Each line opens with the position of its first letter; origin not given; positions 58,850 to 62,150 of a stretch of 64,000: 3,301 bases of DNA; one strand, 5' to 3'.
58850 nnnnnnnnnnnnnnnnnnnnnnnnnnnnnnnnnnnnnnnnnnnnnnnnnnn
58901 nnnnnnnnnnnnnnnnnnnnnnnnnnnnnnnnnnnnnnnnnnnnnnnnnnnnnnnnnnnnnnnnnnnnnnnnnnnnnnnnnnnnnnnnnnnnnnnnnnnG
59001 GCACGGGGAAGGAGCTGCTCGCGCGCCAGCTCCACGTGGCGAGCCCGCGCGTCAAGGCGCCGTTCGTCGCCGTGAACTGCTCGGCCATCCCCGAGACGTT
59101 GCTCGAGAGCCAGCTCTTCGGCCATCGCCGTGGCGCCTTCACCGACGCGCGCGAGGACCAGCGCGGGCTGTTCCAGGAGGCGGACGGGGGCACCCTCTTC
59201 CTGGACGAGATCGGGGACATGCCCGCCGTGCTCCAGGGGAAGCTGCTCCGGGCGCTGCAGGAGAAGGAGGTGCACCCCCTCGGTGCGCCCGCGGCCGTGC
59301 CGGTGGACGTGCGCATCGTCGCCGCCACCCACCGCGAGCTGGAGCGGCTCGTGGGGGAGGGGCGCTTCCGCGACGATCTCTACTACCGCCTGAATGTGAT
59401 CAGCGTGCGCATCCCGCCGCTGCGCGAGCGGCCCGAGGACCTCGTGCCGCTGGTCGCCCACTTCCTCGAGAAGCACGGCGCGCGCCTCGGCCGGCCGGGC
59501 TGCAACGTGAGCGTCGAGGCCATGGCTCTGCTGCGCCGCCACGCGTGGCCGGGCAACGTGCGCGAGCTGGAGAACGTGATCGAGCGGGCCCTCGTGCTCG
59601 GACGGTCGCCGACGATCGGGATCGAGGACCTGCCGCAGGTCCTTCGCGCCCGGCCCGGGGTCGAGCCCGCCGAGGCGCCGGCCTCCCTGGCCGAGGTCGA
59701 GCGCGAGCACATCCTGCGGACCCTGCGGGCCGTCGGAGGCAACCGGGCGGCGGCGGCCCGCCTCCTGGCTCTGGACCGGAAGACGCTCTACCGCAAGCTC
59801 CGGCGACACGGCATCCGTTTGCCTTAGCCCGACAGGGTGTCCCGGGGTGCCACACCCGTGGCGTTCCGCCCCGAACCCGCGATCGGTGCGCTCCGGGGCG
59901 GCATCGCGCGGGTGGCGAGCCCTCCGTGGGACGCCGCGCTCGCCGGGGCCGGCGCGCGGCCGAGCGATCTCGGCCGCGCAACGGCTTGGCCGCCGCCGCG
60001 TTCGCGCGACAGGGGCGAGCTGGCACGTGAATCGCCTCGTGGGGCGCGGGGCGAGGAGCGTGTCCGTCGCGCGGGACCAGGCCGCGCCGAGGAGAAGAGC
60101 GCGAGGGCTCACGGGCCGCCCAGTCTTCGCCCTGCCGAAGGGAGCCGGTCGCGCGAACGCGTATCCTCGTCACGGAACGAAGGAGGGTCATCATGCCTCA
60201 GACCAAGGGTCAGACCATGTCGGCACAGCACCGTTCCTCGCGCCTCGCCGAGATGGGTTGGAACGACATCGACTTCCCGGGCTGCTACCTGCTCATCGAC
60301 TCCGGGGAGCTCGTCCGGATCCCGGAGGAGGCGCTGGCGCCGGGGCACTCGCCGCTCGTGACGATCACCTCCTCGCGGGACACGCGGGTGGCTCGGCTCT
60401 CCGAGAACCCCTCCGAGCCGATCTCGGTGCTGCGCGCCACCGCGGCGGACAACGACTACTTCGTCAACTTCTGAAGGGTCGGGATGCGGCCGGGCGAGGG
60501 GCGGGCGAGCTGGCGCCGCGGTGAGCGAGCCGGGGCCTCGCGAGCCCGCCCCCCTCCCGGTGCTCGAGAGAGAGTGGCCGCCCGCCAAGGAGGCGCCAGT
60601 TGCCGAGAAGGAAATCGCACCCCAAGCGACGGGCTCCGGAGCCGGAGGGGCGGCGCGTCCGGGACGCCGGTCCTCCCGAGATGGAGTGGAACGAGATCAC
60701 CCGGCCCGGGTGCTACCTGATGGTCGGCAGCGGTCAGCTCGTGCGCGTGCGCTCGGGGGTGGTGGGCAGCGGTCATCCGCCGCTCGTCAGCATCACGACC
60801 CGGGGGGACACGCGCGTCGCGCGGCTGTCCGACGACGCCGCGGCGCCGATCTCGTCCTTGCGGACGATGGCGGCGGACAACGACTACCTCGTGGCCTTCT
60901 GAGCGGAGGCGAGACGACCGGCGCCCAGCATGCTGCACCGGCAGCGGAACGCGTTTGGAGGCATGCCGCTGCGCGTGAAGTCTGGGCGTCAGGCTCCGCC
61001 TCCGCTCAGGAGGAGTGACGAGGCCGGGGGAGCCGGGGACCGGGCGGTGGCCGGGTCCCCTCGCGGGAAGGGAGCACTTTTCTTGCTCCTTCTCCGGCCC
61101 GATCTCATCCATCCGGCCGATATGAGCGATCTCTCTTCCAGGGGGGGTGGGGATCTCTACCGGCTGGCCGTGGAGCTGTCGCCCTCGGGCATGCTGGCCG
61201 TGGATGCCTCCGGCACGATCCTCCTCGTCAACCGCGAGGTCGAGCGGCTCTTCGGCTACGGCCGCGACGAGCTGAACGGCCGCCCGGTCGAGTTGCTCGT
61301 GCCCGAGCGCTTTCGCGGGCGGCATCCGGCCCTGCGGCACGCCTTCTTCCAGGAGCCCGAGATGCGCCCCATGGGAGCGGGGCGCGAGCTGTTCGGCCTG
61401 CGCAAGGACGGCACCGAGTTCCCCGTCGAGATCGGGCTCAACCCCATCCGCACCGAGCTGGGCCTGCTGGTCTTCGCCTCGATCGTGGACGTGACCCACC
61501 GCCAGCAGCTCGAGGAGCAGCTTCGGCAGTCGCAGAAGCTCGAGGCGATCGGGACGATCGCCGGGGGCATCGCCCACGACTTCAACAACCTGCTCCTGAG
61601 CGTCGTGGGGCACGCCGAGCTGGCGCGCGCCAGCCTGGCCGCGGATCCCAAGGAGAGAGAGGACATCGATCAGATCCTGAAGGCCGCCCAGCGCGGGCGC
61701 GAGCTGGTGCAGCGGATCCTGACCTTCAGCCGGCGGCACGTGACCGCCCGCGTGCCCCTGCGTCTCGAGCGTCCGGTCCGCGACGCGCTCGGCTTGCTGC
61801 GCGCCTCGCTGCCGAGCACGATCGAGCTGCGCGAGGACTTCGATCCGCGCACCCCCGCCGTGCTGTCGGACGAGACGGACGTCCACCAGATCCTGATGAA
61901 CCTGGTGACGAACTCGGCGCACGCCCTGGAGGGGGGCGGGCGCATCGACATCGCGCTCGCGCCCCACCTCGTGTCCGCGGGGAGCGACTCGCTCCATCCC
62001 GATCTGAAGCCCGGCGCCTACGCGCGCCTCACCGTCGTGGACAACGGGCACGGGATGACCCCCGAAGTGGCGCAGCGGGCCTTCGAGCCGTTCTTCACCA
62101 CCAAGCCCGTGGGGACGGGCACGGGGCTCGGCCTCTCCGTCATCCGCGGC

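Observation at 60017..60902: Two tandem paralogous small proteins of unknown function downstream of an NtrC-type two-component system, preceded by a near-consensus sigma-54 promoter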

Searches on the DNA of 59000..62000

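Call 7: search_rna_families(source=window, start=59000, end=62000, threshold=evalue, max_evalue=1)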
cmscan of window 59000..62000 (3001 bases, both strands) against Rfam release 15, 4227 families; matches with E-value up to 1: 0.
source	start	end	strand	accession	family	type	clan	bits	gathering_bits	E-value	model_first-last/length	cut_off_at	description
